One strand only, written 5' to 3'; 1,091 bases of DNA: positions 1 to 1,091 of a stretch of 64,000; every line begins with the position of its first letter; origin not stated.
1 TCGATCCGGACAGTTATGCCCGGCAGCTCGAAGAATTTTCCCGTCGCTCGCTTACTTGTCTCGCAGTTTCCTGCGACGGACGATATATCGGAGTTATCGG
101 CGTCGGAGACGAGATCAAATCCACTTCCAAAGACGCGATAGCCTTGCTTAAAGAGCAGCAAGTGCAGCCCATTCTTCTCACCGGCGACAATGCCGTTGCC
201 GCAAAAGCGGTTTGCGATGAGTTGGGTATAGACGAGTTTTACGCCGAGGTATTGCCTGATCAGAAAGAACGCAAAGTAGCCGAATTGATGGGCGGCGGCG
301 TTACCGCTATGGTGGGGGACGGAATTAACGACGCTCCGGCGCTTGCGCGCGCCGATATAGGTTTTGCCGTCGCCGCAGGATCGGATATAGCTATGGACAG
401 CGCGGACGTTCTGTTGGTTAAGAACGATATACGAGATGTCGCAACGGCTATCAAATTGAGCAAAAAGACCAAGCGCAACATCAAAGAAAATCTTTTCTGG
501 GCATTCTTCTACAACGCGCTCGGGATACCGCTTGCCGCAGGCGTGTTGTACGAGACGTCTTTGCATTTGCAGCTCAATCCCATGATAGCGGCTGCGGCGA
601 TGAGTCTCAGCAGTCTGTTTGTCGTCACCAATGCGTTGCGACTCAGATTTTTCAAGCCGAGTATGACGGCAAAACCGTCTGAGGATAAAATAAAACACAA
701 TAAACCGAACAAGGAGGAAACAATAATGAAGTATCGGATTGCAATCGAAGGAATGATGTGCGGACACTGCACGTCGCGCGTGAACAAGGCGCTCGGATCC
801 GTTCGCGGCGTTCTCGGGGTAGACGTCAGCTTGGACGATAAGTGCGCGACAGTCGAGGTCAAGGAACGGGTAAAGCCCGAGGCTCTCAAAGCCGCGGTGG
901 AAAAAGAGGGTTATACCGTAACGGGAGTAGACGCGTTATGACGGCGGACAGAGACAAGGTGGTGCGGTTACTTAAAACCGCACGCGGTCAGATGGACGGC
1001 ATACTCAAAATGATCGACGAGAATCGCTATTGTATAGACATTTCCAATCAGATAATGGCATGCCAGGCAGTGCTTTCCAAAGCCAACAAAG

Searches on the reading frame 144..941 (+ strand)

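Call 103: search_protein_families(library=pfam, proteins=[window:144-941:+], max_evalue=0.001)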
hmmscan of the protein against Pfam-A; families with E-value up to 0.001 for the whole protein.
window:144-941:+ (265 aa): 3 families
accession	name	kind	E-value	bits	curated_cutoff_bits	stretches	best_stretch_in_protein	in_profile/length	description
PF00702.32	Hydrolase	-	1.4e-13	52.1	26.4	1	2-71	110-191/191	haloacid dehalogenase-like hydrolase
PF00403.32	HMA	-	2.2e-13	50.8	24.8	1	199-258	2-62/62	Heavy-metal-associated domain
PF08282.18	Hydrolase_3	-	0.00011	22.5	20.9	0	54-103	206-255/255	haloacid dehalogenase-like hydrolase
